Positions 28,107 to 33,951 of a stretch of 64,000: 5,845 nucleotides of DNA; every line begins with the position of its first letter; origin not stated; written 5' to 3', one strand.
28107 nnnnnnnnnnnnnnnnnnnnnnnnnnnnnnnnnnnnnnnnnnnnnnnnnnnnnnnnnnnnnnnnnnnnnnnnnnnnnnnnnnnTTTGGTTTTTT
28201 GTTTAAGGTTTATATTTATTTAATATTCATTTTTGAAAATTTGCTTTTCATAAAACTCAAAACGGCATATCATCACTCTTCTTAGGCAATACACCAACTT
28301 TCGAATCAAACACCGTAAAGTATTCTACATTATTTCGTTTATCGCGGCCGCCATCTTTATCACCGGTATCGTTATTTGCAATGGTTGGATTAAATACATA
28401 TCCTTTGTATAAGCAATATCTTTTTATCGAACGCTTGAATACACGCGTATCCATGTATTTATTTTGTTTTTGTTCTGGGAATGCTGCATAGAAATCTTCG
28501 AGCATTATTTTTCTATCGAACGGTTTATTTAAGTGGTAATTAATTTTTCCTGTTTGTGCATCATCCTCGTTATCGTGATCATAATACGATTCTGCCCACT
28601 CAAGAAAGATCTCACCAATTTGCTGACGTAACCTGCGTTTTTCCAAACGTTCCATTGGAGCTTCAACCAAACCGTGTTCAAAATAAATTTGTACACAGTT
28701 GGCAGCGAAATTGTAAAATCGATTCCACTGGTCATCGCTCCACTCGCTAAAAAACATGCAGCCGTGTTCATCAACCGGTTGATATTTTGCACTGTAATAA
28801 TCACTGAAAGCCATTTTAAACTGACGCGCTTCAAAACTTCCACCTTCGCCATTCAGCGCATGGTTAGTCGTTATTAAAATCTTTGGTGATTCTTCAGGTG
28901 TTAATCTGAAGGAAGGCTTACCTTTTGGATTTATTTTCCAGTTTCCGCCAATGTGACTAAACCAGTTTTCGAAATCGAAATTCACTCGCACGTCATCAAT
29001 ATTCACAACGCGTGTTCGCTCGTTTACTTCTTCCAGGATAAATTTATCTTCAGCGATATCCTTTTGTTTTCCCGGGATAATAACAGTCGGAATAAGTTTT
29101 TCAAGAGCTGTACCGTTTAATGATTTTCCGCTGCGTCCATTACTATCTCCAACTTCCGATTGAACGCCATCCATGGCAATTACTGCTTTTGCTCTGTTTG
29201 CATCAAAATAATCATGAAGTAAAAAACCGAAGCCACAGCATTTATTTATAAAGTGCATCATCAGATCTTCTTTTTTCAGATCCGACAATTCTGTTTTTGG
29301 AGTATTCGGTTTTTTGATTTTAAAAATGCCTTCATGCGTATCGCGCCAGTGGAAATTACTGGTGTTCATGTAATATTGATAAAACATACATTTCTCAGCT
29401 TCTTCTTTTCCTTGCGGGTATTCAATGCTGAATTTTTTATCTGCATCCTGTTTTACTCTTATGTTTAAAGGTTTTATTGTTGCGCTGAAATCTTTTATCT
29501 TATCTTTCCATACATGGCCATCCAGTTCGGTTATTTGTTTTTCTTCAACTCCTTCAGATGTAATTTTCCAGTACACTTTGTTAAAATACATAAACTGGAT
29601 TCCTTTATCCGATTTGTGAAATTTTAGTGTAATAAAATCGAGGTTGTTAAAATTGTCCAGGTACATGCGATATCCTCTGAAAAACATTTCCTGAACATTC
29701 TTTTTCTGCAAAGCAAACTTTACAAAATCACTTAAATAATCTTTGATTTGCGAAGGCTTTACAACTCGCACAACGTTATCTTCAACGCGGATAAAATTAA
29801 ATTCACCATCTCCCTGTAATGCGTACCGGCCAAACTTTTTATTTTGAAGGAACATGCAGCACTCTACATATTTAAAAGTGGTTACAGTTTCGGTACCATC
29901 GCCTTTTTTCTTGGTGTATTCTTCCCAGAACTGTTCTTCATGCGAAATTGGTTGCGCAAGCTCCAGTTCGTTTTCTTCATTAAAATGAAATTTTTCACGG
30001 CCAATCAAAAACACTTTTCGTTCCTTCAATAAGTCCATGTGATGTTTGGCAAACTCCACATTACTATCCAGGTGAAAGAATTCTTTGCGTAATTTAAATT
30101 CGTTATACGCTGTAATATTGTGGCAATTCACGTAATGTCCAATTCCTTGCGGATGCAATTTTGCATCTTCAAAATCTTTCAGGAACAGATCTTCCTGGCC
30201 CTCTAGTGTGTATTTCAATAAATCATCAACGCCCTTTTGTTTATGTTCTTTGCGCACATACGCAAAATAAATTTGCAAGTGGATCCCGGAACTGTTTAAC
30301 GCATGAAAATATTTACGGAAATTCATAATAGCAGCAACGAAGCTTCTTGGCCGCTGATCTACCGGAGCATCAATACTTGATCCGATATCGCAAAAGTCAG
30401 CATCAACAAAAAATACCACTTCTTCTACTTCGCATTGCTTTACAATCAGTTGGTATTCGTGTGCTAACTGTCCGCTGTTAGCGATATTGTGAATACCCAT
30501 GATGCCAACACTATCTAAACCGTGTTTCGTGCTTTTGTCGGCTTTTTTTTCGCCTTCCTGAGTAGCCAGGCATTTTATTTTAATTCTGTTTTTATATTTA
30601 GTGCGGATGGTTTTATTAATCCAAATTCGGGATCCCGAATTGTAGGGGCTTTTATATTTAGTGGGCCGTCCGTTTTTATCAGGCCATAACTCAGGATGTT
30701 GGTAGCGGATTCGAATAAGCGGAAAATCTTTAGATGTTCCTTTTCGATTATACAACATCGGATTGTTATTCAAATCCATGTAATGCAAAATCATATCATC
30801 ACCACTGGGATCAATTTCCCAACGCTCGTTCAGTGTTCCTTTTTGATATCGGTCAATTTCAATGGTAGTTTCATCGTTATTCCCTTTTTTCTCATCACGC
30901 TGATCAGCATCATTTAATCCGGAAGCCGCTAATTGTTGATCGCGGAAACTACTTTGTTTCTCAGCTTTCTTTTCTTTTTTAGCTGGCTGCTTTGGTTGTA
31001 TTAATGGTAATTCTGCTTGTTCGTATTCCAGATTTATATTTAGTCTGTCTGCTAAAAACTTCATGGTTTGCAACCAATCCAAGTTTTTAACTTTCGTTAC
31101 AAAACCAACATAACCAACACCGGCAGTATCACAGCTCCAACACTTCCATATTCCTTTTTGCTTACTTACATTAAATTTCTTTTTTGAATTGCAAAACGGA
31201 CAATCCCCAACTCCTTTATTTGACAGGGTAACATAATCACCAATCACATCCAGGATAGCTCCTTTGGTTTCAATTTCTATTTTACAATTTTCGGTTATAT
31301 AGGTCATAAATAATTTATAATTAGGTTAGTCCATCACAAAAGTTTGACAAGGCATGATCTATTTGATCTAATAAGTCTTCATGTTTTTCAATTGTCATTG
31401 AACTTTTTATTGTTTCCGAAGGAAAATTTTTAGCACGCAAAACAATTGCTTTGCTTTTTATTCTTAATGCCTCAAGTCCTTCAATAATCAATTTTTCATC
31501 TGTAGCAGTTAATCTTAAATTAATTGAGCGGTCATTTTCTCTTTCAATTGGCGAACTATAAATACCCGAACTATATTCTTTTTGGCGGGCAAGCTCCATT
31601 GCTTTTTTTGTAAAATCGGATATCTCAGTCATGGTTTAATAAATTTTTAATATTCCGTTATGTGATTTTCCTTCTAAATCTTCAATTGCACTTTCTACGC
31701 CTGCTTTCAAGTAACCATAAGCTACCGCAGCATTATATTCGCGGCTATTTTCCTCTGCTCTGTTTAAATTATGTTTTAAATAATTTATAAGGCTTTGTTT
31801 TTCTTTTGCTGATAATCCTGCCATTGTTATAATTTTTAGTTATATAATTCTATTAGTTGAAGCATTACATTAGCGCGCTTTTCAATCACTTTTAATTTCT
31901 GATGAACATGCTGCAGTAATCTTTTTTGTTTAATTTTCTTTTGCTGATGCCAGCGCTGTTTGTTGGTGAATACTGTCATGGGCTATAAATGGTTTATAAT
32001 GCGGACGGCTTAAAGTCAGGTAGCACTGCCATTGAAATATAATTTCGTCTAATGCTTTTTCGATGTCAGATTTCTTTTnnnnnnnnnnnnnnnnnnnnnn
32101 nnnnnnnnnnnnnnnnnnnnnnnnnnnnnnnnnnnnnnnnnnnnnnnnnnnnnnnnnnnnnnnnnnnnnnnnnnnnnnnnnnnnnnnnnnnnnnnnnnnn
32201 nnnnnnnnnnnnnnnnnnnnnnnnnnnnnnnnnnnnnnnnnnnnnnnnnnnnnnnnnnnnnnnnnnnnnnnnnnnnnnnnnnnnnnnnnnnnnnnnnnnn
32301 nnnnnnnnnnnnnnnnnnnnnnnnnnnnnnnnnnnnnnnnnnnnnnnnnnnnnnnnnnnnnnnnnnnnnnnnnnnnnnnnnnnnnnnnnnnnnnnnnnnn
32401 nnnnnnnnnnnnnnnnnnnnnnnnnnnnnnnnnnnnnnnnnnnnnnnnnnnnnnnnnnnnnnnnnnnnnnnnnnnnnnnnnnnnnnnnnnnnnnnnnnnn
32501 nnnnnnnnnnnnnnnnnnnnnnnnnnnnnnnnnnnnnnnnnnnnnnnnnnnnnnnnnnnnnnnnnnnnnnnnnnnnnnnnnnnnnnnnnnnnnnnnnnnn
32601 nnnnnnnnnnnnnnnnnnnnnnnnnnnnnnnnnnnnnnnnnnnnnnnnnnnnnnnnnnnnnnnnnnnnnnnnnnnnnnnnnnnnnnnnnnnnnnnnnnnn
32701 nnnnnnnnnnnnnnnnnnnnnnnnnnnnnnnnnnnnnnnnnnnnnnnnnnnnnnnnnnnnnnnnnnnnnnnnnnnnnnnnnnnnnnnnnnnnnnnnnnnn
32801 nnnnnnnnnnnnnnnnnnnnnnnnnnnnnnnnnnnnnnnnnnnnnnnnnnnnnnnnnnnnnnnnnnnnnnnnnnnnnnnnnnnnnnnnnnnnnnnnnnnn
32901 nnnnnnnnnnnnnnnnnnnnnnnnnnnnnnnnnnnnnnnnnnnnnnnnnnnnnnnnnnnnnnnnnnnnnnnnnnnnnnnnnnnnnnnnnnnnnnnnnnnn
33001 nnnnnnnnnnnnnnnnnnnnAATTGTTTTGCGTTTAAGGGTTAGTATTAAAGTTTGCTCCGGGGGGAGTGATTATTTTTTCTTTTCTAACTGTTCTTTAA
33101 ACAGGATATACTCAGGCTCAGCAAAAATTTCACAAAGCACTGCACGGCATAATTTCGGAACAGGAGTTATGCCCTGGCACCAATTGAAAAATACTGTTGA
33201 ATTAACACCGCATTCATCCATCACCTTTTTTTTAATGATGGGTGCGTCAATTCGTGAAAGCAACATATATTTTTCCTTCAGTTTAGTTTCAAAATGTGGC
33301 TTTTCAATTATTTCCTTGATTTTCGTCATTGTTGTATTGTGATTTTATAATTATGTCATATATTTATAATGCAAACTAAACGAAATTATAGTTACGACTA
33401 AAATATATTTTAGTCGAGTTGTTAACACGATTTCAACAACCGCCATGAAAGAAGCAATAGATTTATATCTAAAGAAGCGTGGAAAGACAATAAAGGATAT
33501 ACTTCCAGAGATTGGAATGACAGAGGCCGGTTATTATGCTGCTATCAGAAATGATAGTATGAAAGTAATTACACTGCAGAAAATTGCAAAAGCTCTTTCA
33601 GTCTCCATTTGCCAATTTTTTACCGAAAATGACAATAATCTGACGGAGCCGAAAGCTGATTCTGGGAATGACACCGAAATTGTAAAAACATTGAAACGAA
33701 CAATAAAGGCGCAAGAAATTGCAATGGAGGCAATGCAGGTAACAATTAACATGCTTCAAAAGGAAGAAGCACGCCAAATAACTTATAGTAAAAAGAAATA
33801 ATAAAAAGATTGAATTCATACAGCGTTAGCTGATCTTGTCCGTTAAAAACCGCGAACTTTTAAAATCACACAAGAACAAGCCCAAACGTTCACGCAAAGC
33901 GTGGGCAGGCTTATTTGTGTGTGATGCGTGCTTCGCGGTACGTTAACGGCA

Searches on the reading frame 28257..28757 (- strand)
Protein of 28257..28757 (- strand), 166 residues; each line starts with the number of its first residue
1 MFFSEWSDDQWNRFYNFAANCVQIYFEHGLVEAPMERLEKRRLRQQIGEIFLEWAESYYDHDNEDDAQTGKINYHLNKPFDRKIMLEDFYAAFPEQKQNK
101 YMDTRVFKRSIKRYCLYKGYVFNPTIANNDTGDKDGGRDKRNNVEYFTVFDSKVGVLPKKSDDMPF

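Call 98: find_homologous_proteins(query=window:28257-28757:-, max_evalue=0.001)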
Query window:28257-28757:-: 4 candidates shared short words with the query, none scored E <= 0.001.

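Call 108: predict_structure(alignment_id=A6)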
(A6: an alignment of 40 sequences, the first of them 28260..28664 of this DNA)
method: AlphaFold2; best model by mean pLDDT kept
length: 135 residues; sequences in the alignment: 40
mean_pLDDT: 88.8   pTM: 0.80
mean pLDDT of the five models: 88.8, 88.1, 87.3, 87.2, 86.6
residues with pLDDT >= 90: 100; 70-90: 18; 50-70: 17; < 50: 0
segments of 3 or more residues with pLDDT < 50: none
pLDDT, mean of each block of 10 residues (from residue 1): 86 96 92 63 86 96 93 95 96 95 95 96 78 64
secondary structure, 60 per line:
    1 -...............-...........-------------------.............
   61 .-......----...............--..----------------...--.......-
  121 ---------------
elements in order: H2-16 H18-28 E48-50 H51-61 H63-68 H73-87 E108-110 E113-119

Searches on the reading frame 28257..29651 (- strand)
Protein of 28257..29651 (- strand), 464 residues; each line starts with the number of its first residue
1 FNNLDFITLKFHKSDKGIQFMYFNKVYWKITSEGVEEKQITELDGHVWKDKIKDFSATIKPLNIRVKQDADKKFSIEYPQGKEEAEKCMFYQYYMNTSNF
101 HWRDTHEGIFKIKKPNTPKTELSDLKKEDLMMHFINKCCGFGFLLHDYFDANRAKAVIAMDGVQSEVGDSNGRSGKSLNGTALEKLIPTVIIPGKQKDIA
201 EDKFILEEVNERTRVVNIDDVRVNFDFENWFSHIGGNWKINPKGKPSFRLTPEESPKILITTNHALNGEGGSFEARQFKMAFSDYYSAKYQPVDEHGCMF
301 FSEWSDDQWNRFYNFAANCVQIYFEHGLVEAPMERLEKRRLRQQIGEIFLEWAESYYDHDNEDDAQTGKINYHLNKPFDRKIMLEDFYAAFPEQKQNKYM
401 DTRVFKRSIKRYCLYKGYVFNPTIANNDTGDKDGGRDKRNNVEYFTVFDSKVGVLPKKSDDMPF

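Call 91: find_related_loci(query=A5, collection=viral_contigs, flank=10000)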
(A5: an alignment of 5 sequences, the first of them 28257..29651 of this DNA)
Query A5 (464 aa) in viral_contigs; peptide patterns used: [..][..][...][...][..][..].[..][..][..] (x = any residue, [..] = any of these).
14 stretches matched a pattern; 6 encode a relative of the query (tblastn E <= 1e-3); 6 distinct loci.
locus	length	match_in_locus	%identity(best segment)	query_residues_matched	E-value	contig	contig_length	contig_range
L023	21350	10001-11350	47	1-464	8e-129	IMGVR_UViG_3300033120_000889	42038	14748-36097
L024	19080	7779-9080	27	4-430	8e-51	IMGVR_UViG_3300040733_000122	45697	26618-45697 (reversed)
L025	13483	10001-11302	28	1-422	3e-47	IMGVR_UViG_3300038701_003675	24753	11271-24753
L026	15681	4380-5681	27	1-422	1e-44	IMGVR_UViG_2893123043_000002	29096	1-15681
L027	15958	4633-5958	27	1-430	2e-43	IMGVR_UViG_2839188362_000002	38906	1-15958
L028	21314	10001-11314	28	4-434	2e-41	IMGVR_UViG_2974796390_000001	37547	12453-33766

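Call 129: search_protein_families(library=pfam, proteins=[L024:6405-9197:+], max_evalue=0.01)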
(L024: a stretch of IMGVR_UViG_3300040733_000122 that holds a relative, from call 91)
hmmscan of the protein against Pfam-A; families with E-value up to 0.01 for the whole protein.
L024:6405-9197:+ (930 aa): 0 families

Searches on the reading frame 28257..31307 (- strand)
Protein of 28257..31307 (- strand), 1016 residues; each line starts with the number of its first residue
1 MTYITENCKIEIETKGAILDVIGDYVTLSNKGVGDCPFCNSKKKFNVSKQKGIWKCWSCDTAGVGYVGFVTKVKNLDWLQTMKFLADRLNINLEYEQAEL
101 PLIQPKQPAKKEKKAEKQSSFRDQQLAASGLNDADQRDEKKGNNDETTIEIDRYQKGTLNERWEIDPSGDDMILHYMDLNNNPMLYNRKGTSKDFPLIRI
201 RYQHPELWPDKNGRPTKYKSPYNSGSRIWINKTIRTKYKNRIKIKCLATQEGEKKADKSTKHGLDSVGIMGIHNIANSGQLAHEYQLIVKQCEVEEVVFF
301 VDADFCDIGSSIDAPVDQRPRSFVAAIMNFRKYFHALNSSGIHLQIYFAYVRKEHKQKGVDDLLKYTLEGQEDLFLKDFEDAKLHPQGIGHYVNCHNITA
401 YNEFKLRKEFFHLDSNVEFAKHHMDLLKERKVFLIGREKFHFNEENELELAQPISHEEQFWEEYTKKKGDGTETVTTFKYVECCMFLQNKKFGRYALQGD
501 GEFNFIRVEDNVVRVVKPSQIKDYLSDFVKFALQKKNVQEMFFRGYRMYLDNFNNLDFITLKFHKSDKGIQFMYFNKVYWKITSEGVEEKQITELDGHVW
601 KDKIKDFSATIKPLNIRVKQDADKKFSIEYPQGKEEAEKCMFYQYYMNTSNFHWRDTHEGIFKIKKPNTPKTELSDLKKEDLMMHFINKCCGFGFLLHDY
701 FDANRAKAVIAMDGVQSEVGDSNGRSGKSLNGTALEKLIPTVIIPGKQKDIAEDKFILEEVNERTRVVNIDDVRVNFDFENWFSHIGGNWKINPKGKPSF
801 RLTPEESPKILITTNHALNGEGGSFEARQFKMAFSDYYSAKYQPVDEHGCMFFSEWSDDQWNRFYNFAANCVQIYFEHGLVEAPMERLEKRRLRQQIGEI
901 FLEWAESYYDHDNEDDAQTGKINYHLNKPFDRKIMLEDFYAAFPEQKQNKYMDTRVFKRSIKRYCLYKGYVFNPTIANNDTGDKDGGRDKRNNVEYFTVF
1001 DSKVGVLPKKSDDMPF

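Call 18: search_protein_families(library=phrogs, proteins=[window:28257-31307:-], max_evalue=0.00001)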
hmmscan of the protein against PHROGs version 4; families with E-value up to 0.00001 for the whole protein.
window:28257-31307:- (1016 aa): 3 families
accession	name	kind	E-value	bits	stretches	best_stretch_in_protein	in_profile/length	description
phrog_28855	-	unknown function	1.7e-45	156.7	2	674-982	490-786/804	-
phrog_6444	-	DNA, RNA and nucleotide metabolism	2.8e-12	47.2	1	5-134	6-139/577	DNA primase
phrog_510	-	DNA, RNA and nucleotide metabolism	1e-11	45.3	1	16-125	24-129/667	DNA primase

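Call 45: search_protein_families(library=pfam, proteins=[window:28257-31307:-], max_evalue=0.01)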
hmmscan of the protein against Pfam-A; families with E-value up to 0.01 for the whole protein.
window:28257-31307:- (1016 aa): 2 families
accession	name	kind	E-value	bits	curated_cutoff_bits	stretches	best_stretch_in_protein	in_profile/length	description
PF01807.25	Zn_ribbon_DnaG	-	2.9e-14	53.1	24.9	1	11-97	8-97/98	CHC2 zinc finger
PF12965.13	DUF3854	-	0.0082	16.5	23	0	247-364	13-123/130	Domain of unknown function (DUF3854)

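Call 82: search_solved_structures(query=window:28257-31307:-, max_evalue=1)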
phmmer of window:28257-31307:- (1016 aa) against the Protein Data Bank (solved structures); distinct sequences matched with E-value up to 1: 8.
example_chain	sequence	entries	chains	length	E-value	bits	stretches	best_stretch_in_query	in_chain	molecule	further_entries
1d0q_A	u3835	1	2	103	4.5e-07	31.4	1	14-94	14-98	DNA PRIMASE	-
2aab_H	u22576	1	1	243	0.11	13.6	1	638-712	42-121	anti-idiotypic monoclonal antibody (heavy chain)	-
5tr8_H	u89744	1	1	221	0.21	12.6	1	638-705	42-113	441D6 Fab Heavy chain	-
4ia8_A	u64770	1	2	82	0.43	11.6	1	243-300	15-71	Regulatory protein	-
4f8d_A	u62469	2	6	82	0.69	10.9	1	243-300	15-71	Regulatory protein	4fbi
9ccw_C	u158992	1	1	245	0.71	10.9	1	637-710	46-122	2C07 heavy chain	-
3fya_A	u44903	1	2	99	0.96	10.4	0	243-300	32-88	Regulatory protein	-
1igc_H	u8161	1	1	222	0.99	10.4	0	638-705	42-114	IGG1-KAPPA MOPC21 FAB (HEAVY CHAIN)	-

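Call 83: search_protein_families(library=ncbifam, proteins=[window:28257-31307:-], max_evalue=0.01)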
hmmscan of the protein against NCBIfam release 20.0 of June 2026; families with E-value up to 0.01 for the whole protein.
window:28257-31307:- (1016 aa): 1 family
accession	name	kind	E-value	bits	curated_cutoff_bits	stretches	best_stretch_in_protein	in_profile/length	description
TIGR01391.1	dnaG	equivalog_domain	4e-15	55.6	283.6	1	5-110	3-111/414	DNA primase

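Call 99: find_homologous_proteins(query=window:28260-31307:-, max_evalue=1e-10)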
Query window:28260-31307:- (1016 aa): 239 proteins with E <= 1e-10 among 5514 candidates; the best 120 are listed.
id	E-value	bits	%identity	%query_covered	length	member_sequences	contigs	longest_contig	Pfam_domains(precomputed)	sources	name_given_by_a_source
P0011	0.0e+0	2395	100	100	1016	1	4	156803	PF01807.26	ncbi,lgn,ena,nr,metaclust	ncbi:MAG: hypothetical protein A3F72_03085 [Bacteroidetes bacterium RIFCSPLOWO2_12_FULL_35_15]|nr:MA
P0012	0.0e+0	1583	66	100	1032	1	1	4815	PF01807.26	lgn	-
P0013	0.0e+0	1383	60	99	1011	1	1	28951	PF01807.26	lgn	-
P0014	0.0e+0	1364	59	98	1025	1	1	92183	PF01807.26,PF12965.14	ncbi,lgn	ncbi:MAG: CHC2 zinc finger domain-containing protein [Bacteroidota bacterium]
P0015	0.0e+0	1287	56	98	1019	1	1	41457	PF01807.26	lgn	-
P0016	0.0e+0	1254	54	99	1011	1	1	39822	PF01807.26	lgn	-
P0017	0.0e+0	1239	54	98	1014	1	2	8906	PF01807.26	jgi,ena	-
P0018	0.0e+0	1225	54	98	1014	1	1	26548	PF01807.26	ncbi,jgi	jgi:hypothetical protein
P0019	0.0e+0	1220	54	98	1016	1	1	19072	PF01807.26,PF12965.14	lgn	-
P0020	0.0e+0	1197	53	99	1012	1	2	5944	PF01807.26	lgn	-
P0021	0.0e+0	1119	52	98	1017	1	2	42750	PF01807.26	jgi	jgi:DNA primase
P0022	0.0e+0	1063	49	99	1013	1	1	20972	PF01807.26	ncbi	-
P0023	0.0e+0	1047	50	98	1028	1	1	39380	PF01807.26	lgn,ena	-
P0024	2.0e-293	994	46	100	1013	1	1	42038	PF01807.26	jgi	-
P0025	1.2e-291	989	46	100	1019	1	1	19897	PF01807.26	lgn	-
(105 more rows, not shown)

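Call 102: find_encoding_contigs(protein=P0015, flank=10000, max_places=1)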
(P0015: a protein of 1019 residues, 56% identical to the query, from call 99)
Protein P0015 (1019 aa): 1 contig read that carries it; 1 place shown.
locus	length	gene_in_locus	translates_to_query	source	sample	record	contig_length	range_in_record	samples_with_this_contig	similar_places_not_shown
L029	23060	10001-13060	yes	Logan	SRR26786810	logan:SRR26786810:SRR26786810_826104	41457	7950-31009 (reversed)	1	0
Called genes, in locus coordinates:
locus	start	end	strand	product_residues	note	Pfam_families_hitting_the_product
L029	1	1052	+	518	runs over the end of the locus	-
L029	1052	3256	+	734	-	-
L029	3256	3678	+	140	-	-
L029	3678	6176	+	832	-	-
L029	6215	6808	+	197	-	PF07603:Lcl_C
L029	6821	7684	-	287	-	PF00589:Phage_integrase (faint)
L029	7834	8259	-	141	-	PF12844:HTH_19, PF01381:HTH_3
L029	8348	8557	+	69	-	-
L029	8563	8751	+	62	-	-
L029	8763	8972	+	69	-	-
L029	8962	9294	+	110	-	PF14359:DUF4406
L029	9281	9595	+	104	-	-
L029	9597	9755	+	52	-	-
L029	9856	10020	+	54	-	-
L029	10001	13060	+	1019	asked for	PF01807:Zn_ribbon_DnaG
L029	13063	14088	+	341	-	-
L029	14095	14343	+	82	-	-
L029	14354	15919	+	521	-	PF01531:Glyco_transf_11, PF02709:Glyco_transf_7C (weak)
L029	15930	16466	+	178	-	-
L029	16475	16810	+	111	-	-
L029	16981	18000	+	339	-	PF00078:RVT_1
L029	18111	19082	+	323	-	PF12760:Zn_ribbon_IS1595, PF12762:DDE_Tnp_IS1595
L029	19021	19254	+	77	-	-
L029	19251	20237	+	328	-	PF01507:PAPS_reduct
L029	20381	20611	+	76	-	-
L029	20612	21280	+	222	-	-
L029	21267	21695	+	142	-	-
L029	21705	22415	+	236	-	PF11380:Stealth_CR2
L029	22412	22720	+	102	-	-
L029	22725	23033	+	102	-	-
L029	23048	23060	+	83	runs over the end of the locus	-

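Call 103: find_encoding_contigs(protein=P0016, flank=10000, max_places=1)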
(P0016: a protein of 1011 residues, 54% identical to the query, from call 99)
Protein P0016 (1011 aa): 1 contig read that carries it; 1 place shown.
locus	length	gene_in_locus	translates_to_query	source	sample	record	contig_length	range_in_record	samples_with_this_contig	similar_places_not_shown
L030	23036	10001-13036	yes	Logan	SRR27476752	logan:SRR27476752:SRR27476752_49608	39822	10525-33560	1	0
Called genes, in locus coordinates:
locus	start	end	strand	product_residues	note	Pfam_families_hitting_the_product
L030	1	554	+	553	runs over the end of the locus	-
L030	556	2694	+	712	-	-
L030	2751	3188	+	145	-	-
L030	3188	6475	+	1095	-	PF10145:PhageMin_Tail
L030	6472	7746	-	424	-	PF24624:Int_N (weak), PF00589:Phage_integrase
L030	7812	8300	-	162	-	-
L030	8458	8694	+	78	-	-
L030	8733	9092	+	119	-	PF14359:DUF4406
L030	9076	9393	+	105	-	-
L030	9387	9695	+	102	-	-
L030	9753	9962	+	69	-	-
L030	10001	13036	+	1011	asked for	PF01807:Zn_ribbon_DnaG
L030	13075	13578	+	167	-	PF13578:Methyltransf_24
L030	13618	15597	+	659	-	PF04488:Gly_transf_sug, PF04572:Gb3_synth (weak), PF13641:Glyco_tranf_2_3, PF00535:Glycos_transf_2, PF10111:Glyco_tranf_2_2, PF11380:Stealth_CR2 (faint)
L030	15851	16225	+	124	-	-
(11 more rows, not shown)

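Call 104: find_encoding_contigs(protein=P0021, flank=10000, max_places=1)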
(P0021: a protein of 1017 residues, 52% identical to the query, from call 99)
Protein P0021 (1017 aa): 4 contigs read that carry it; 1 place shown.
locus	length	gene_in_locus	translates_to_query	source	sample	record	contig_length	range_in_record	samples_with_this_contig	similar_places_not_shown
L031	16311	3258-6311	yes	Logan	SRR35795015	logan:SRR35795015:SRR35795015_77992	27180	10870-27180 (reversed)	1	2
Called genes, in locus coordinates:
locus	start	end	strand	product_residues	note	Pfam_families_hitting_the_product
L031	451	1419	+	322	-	PF00078:RVT_1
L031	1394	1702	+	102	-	-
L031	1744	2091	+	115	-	PF14359:DUF4406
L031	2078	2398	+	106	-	-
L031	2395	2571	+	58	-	-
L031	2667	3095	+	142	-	-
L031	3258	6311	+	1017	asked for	PF01807:Zn_ribbon_DnaG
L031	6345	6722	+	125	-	-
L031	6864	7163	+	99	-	-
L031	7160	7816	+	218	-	-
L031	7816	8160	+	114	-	-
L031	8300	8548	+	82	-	-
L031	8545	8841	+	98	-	-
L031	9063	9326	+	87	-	-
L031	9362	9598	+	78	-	-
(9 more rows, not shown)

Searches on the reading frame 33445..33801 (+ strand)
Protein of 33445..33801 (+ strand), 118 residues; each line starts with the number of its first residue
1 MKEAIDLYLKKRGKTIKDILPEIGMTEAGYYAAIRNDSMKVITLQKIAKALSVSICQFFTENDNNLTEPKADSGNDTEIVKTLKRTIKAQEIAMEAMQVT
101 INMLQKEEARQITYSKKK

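Call 40: search_protein_families(library=phrogs, proteins=[window:33445-33801:+], max_evalue=0.001)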
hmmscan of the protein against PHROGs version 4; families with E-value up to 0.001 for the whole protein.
window:33445-33801:+ (118 aa): 1 family
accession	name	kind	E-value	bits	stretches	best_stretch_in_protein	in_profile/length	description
phrog_8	-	transcription regulation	6.4e-05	23.6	1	5-94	81-156/346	transcriptional regulator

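Call 45: search_protein_families(library=pfam, proteins=[window:33445-33801:+], max_evalue=0.01)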
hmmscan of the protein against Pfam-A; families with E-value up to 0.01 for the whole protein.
window:33445-33801:+ (118 aa): 1 family
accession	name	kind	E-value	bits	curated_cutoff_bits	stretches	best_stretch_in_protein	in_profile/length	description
PF01381.28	HTH_3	-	0.0083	16.6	23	0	8-56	4-53/55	Helix-turn-helix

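Call 83: search_protein_families(library=ncbifam, proteins=[window:33445-33801:+], max_evalue=0.01)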
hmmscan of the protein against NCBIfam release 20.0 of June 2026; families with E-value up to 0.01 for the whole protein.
window:33445-33801:+ (118 aa): 0 families
